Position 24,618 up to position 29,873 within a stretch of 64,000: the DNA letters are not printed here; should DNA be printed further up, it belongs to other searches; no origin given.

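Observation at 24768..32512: Three-gene NfeD-flotillin-giant AAA+ ATPase operon: the yqiJK pair extended by a 1651-aa motor-like protein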

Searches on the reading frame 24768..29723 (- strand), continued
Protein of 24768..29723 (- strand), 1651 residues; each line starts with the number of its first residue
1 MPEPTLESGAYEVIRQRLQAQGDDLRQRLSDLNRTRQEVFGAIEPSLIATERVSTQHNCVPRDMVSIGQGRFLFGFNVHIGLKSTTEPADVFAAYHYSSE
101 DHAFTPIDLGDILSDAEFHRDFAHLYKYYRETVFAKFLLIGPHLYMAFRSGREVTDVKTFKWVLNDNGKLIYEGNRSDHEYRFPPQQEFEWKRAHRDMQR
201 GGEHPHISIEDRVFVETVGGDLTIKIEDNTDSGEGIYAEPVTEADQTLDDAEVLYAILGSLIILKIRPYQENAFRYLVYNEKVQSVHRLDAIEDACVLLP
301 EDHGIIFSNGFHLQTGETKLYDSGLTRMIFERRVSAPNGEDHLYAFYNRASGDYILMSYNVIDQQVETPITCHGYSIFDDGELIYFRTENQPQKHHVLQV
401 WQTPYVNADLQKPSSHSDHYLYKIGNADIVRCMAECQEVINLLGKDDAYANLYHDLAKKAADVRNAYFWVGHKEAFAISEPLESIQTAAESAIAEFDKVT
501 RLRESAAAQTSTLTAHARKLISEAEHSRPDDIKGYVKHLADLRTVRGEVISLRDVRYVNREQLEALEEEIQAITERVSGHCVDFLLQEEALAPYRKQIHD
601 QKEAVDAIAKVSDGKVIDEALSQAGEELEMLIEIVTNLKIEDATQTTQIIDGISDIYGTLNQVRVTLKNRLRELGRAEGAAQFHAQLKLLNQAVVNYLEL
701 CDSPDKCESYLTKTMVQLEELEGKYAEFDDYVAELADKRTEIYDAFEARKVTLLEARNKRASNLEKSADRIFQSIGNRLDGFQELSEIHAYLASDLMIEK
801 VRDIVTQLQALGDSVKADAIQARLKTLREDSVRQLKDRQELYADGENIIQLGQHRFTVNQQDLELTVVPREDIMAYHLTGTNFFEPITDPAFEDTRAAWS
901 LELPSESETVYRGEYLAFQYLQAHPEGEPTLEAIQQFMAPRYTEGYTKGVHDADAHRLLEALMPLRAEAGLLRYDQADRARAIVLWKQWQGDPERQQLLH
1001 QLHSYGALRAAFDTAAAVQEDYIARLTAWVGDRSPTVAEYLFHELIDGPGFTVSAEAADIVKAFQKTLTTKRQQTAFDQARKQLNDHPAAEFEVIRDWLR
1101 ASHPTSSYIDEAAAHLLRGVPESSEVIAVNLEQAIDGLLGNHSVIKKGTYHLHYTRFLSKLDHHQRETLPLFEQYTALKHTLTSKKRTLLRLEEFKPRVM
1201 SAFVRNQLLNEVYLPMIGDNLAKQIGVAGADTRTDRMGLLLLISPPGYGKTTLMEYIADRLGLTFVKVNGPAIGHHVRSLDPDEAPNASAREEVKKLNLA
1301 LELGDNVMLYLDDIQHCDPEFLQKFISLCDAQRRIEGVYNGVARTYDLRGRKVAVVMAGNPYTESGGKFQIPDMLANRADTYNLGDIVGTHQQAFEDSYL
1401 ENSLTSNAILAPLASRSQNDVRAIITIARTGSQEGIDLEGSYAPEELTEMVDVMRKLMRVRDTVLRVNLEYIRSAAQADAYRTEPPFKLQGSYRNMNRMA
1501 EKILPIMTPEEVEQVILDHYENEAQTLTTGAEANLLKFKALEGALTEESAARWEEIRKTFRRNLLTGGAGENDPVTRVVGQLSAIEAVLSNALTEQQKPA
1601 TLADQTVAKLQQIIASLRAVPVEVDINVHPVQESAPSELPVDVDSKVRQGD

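Call 11: find_homologous_proteins(query=window:24768-29723:-)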
Query window:24768-29723:- (1651 aa): 5297 proteins with E <= 0.001 among 8000 candidates; the best 120 are listed.
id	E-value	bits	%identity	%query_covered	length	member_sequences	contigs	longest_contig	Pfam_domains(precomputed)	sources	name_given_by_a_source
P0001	0.0e+0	3706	99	100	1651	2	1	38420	PF12458.14,PF00004.36,PF13401.13,PF05496.19,PF07728.21,PF25472.2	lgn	-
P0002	0.0e+0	2958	78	100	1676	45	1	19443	PF12458.14,PF00004.36,PF07728.21,PF25472.2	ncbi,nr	ncbi:DNA repair ATPase [Verrucomicrobiales bacterium]|nr:DNA repair ATPase [Verrucomicrobiales bacte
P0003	0.0e+0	2888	76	100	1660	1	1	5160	PF12458.14,PF00004.36,PF13401.13,PF07728.21,PF25472.2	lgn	-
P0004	0.0e+0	2877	76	100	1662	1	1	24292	PF12458.14,PF00004.36,PF13401.13,PF07728.21,PF25472.2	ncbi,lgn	-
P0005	0.0e+0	2511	66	100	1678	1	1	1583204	PF12458.14,PF00004.36,PF07728.21,PF25472.2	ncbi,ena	-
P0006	0.0e+0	2288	61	100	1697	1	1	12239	PF12458.14,PF00004.36,PF07728.21,PF25472.2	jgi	-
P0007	0.0e+0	2281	61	100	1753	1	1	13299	PF12458.14,PF00004.36,PF07728.21,PF25472.2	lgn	-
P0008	0.0e+0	2273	61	100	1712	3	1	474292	PF12458.14,PF00004.36,PF13401.13,PF05496.19,PF25472.2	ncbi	ncbi:MAG: DNA repair ATPase [Verrucomicrobiales bacterium]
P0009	0.0e+0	2267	61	100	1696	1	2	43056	PF12458.14,PF00004.36,PF05496.19,PF07728.21,PF25472.2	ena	-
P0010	0.0e+0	2266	61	100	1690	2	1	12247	PF12458.14,PF00004.36,PF07728.21,PF25472.2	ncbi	-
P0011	0.0e+0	2258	61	100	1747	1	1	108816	PF12458.14,PF00004.36,PF07728.21,PF25472.2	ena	-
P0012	0.0e+0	2257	60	100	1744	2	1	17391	PF12458.14,PF00004.36,PF25472.2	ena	-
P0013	0.0e+0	2254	61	100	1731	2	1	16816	PF12458.14,PF00004.36,PF05496.19,PF25472.2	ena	-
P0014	0.0e+0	2243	60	100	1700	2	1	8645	PF12458.14,PF00004.36,PF07728.21,PF25472.2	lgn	-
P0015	0.0e+0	2240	60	98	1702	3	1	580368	PF12458.14,PF00004.36,PF07728.21,PF25472.2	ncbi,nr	ncbi:DNA repair ATPase [Verrucomicrobiaceae bacterium R5-34]|nr:DNA repair ATPase [Verrucomicrobiace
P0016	0.0e+0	2239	61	99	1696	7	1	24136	PF12458.14,PF00004.36,PF05496.19,PF07728.21,PF25472.2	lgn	-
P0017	0.0e+0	2237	59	100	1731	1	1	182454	PF12458.14,PF00004.36,PF05496.19,PF07728.21,PF25472.2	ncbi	-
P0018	0.0e+0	2234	60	100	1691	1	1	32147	PF12458.14,PF00004.36,PF07728.21,PF25472.2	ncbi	ncbi:DNA repair ATPase [soil metagenome]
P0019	0.0e+0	2229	60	100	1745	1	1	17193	PF12458.14,PF00004.36,PF05496.19,PF25472.2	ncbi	-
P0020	0.0e+0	2226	60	100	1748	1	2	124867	PF12458.14,PF00004.36,PF13401.13,PF05496.19,PF07728.21,PF25472.2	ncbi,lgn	-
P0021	0.0e+0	2223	59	99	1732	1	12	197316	PF12458.14,PF00004.36,PF25472.2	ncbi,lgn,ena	-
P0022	0.0e+0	2223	60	100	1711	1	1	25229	PF12458.14,PF00004.36,PF13401.13,PF25472.2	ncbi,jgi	ncbi:MAG: hypothetical protein ACI9R3_003397 [Verrucomicrobiales bacterium]|jgi:hypothetical protein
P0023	0.0e+0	2222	60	100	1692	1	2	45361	PF12458.14,PF00004.36,PF05496.19,PF07728.21,PF25472.2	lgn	-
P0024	0.0e+0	2219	59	100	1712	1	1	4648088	PF12458.14,PF00004.36,PF07728.21,PF25472.2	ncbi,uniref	ncbi:hypothetical protein NT6N_14950 [Oceaniferula spumae]|uniref:AAA+ ATPase domain-containing prot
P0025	0.0e+0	2215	59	100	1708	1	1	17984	PF12458.14,PF00004.36,PF07728.21,PF25472.2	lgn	-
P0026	0.0e+0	2215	59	100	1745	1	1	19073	PF12458.14,PF00004.36,PF25472.2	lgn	-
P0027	0.0e+0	2213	59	100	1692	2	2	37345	PF12458.14,PF00004.36,PF05496.19,PF07728.21,PF25472.2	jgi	jgi:hypothetical protein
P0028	0.0e+0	2205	60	100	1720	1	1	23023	PF12458.14,PF00004.36,PF13401.13,PF07728.21,PF25472.2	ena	-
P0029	0.0e+0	2203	59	100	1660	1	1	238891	PF12458.14,PF00004.36,PF25472.2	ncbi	ncbi:MAG: DNA repair ATPase [Verrucomicrobiaceae bacterium]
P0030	0.0e+0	2202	59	98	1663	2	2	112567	PF12458.14,PF00004.36,PF07728.21,PF25472.2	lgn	-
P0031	0.0e+0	2201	59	100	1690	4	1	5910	PF12458.14,PF00004.36,PF07728.21,PF25472.2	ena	-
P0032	0.0e+0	2198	59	100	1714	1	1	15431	PF12458.14,PF00004.36,PF13401.13,PF05496.19,PF07728.21,PF25472.2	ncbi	-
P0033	0.0e+0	2197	59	100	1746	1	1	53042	PF12458.14,PF00004.36,PF25472.2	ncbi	-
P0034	0.0e+0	2197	60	98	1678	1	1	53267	PF12458.14,PF00004.36,PF13401.13,PF07728.21,PF25472.2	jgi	-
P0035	0.0e+0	2197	59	100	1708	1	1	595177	PF12458.14,PF00004.36,PF07728.21,PF25472.2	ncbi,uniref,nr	ncbi:DNA repair ATPase [Verrucomicrobiaceae bacterium N1E253]|uniref:DNA repair ATPase n=1 Tax=Ocean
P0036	0.0e+0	2196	59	100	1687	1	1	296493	PF12458.14,PF00004.36,PF07728.21,PF25472.2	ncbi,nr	ncbi:MAG: DNA repair ATPase [Akkermansiaceae bacterium]|nr:DNA repair ATPase [Akkermansiaceae bacter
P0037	0.0e+0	2193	58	100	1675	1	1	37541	PF12458.14,PF00004.36,PF13401.13,PF07728.21,PF25472.2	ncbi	-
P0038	0.0e+0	2193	57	100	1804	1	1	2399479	PF12458.14,PF00004.36,PF13401.13,PF25472.2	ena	-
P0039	0.0e+0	2186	58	100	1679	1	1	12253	PF12458.14,PF00004.36,PF25472.2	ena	-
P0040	0.0e+0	2179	60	100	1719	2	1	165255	PF12458.14,PF00004.36,PF25472.2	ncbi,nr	ncbi:MAG: DNA repair ATPase [Verrucomicrobiales bacterium]|nr:DNA repair ATPase [Verrucomicrobiales 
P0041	0.0e+0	2179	58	100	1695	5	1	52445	PF12458.14,PF00004.36,PF07728.21,PF25472.2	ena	-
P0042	0.0e+0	2176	60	98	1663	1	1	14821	PF12458.14,PF00004.36,PF07728.21,PF25472.2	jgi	-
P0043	0.0e+0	2173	59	98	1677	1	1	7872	PF12458.14,PF00004.36,PF07728.21,PF25472.2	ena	-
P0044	0.0e+0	2171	58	100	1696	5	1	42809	PF12458.14,PF00004.36,PF25472.2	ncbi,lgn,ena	-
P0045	0.0e+0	2170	58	100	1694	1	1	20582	PF12458.14,PF00004.36,PF07728.21,PF25472.2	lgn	-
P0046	0.0e+0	2168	57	100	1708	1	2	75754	PF12458.14,PF00004.36,PF25472.2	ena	-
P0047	0.0e+0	2166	58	100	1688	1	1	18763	PF12458.14,PF00004.36,PF25472.2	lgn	-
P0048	0.0e+0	2166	58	100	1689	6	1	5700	PF12458.14,PF00004.36,PF25472.2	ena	-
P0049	0.0e+0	2165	59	100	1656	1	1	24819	PF12458.14,PF00004.36,PF25472.2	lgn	-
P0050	0.0e+0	2165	58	100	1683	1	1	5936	PF12458.14,PF00004.36,PF25472.2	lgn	-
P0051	0.0e+0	2163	59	98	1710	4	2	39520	PF12458.14,PF00004.36,PF13401.13,PF25472.2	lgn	-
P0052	0.0e+0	2163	58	98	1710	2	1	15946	PF12458.14,PF00004.36,PF07728.21,PF25472.2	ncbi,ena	-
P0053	0.0e+0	2162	58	100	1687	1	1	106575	PF12458.14,PF00004.36,PF07728.21,PF25472.2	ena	-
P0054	0.0e+0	2162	59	100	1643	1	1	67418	PF12458.14,PF00004.36,PF25472.2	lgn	-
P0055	0.0e+0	2161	59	100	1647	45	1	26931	PF12458.14,PF00004.36,PF25472.2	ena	-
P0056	0.0e+0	2159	58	100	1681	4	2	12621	PF12458.14,PF00004.36,PF07728.21,PF25472.2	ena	-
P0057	0.0e+0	2155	58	100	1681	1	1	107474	PF12458.14,PF00004.36,PF25472.2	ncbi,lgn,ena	-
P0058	0.0e+0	2155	58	100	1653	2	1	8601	PF12458.14,PF00004.36,PF25472.2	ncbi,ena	-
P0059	0.0e+0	2153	58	100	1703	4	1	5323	PF12458.14,PF00004.36,PF25472.2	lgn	-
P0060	0.0e+0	2153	59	100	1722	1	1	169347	PF12458.14,PF00004.36,PF13401.13,PF07728.21,PF25472.2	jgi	jgi:hypothetical protein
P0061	0.0e+0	2152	58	100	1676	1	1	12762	PF12458.14,PF00004.36,PF25472.2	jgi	jgi:MoxR-like ATPase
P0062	0.0e+0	2150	58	100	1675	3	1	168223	PF12458.14,PF00004.36,PF05496.19,PF25472.2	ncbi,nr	ncbi:MAG: DNA repair ATPase [Verrucomicrobiales bacterium]|nr:DNA repair ATPase [Verrucomicrobiales 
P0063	0.0e+0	2150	58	99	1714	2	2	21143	PF12458.14,PF00004.36,PF25472.2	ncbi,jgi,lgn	ncbi:MAG: hypothetical protein ACI9SQ_000758 [Rubritalea sp.]|jgi:hypothetical protein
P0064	0.0e+0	2149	57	100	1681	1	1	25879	PF12458.14,PF00004.36,PF25472.2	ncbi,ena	-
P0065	0.0e+0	2149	59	99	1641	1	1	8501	PF12458.14,PF00004.36,PF25472.2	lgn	-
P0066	0.0e+0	2148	57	100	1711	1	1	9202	PF12458.14,PF00004.36,PF25472.2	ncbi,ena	-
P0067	0.0e+0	2147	58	100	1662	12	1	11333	PF12458.14,PF00004.36,PF25472.2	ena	-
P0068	0.0e+0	2144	58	100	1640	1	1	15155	PF12458.14,PF00004.36,PF25472.2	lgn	-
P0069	0.0e+0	2143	57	100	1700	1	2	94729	PF12458.14,PF00004.36,PF25472.2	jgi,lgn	jgi:phage shock protein A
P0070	0.0e+0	2143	58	100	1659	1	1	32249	PF12458.14,PF00004.36,PF25472.2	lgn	-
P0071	0.0e+0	2142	58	100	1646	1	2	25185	PF12458.14,PF00004.36,PF25472.2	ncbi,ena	-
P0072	0.0e+0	2142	58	100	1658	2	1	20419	PF12458.14,PF00004.36,PF25472.2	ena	-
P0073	0.0e+0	2141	58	100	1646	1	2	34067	PF12458.14,PF00004.36,PF25472.2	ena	-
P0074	0.0e+0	2139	58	100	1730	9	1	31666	PF12458.14,PF00004.36,PF13401.13,PF07728.21,PF25472.2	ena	-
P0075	0.0e+0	2139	57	100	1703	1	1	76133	PF12458.14,PF00004.36,PF25472.2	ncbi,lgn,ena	-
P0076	0.0e+0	2139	57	100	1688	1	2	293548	PF12458.14,PF00004.36,PF07728.21,PF25472.2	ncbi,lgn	ncbi:MAG: DNA repair ATPase [Akkermansiaceae bacterium]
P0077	0.0e+0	2138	57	100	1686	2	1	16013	PF12458.14,PF00004.36,PF25472.2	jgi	-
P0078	0.0e+0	2138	58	100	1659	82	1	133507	PF12458.14,PF00004.36,PF25472.2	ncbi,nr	ncbi:DNA repair ATPase [Akkermansiaceae bacterium]|nr:DNA repair ATPase [Akkermansiaceae bacterium]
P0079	0.0e+0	2136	59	99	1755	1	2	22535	PF12458.14,PF00004.36,PF05496.19,PF25472.2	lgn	-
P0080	0.0e+0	2136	57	100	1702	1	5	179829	PF12458.14,PF00004.36,PF05496.19,PF25472.2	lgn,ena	-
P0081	0.0e+0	2135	58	100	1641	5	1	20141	PF12458.14,PF00004.36,PF25472.2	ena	-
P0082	0.0e+0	2135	57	100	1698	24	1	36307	PF12458.14,PF00004.36,PF07728.21,PF25472.2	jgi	jgi:hypothetical protein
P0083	0.0e+0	2135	57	100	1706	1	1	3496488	PF12458.14,PF00004.36,PF25472.2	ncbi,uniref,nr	ncbi:DNA repair ATPase [Sulfuriroseicoccus oceanibius]|uniref:DNA repair ATPase n=1 Tax=Sulfurirosei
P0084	0.0e+0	2134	58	100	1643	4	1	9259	PF12458.14,PF00004.36,PF25472.2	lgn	-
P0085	0.0e+0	2133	58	100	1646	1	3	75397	PF12458.14,PF00004.36,PF25472.2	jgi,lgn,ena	-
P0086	0.0e+0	2132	57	100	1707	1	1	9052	PF12458.14,PF00004.36,PF25472.2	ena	-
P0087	0.0e+0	2132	58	100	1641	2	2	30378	PF12458.14,PF00004.36,PF25472.2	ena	-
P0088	0.0e+0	2130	58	100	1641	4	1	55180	PF12458.14,PF00004.36,PF25472.2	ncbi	ncbi:MAG: DNA repair ATPase [Akkermansiaceae bacterium]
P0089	0.0e+0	2130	57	100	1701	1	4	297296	PF12458.14,PF00004.36,PF25472.2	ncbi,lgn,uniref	ncbi:DNA repair ATPase [Rubritalea sp.]|uniref:DNA repair ATPase n=1 Tax=Rubritalea sp. TaxID=210937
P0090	0.0e+0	2129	57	100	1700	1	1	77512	PF12458.14,PF00004.36,PF25472.2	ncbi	ncbi:MAG: DNA repair ATPase [Akkermansiaceae bacterium]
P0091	0.0e+0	2128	58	100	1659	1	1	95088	PF12458.14,PF00004.36,PF25472.2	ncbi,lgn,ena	-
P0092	0.0e+0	2128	57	100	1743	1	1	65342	PF12458.14,PF00004.36,PF13401.13,PF07728.21,PF25472.2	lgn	-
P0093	0.0e+0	2126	58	100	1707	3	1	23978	PF12458.14,PF00004.36,PF07728.21,PF25472.2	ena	-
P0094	0.0e+0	2126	57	100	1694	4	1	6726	PF12458.14,PF00004.36,PF25472.2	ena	-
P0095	0.0e+0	2126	57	99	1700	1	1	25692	PF12458.14,PF00004.36,PF25472.2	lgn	-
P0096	0.0e+0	2126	57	100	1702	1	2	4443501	PF12458.14,PF00004.36,PF25472.2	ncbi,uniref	ncbi:DNA repair ATPase [Rubritalea tangerina]|uniref:DNA repair ATPase n=1 Tax=Rubritalea tangerina 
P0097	0.0e+0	2125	58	100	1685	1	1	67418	PF12458.14,PF00004.36,PF13401.13,PF25472.2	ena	-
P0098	0.0e+0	2125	57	100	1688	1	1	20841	PF12458.14,PF00004.36,PF07728.21,PF25472.2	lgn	-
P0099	0.0e+0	2125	57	100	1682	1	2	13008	PF12458.14,PF00004.36,PF25472.2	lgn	-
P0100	0.0e+0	2123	58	99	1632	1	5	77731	PF12458.14,PF00004.36,PF25472.2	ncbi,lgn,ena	-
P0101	0.0e+0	2122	58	98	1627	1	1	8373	PF12458.14,PF00004.36,PF25472.2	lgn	-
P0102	0.0e+0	2121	58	100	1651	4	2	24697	PF12458.14,PF00004.36,PF25472.2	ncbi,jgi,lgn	ncbi:MAG: MoxR-like ATPase [Paracoccaceae bacterium]|jgi:MoxR-like ATPase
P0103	0.0e+0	2121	58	100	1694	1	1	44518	PF12458.14,PF00004.36,PF05496.19,PF25472.2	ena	-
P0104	0.0e+0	2121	58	100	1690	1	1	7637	PF12458.14,PF00004.36,PF05496.19,PF07728.21,PF25472.2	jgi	jgi:hypothetical protein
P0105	0.0e+0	2121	58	100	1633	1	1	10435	PF12458.14,PF00004.36,PF25472.2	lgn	-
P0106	0.0e+0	2120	57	100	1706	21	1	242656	PF12458.14,PF00004.36,PF05496.19,PF25472.2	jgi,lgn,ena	-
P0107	0.0e+0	2119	57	100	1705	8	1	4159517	PF12458.14,PF00004.36,PF25472.2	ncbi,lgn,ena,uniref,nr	ncbi:DNA repair ATPase [Rubritalea profundi]|uniref:AAA family ATPase n=1 Tax=Rubritalea profundi Ta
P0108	0.0e+0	2119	57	100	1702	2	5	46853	PF12458.14,PF00004.36,PF25472.2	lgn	-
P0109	0.0e+0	2118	57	100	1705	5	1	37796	PF12458.14,PF00004.36,PF25472.2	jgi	jgi:hypothetical protein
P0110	0.0e+0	2118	57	100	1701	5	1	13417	PF12458.14,PF00004.36,PF25472.2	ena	-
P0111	0.0e+0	2118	58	100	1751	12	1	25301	PF12458.14,PF00004.36,PF13401.13,PF07728.21,PF25472.2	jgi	-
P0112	0.0e+0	2117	57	100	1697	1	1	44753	PF12458.14,PF00004.36,PF25472.2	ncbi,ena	-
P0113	0.0e+0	2117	57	100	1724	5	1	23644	PF12458.14,PF00004.36,PF13401.13,PF07728.21,PF25472.2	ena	-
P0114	0.0e+0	2117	57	100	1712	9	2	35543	PF12458.14,PF00004.36,PF13401.13,PF07728.21,PF25472.2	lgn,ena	-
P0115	0.0e+0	2116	58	100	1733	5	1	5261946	PF12458.14,PF00004.36,PF13401.13,PF07728.21,PF25472.2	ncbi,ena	-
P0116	0.0e+0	2116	56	100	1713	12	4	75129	PF12458.14,PF00004.36,PF25472.2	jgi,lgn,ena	jgi:hypothetical protein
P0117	0.0e+0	2115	58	100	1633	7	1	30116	PF12458.14,PF00004.36,PF25472.2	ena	-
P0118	0.0e+0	2114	57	100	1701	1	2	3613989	PF12458.14,PF00004.36,PF25472.2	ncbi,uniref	ncbi:DNA repair ATPase [Rubritalea spongiae]|uniref:DNA repair ATPase n=1 Tax=Rubritalea spongiae Ta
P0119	0.0e+0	2112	58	100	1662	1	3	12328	PF12458.14,PF00004.36,PF13401.13,PF07728.21,PF25472.2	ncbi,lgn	-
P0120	0.0e+0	2110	57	100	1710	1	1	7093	PF12458.14,PF00004.36,PF25472.2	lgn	-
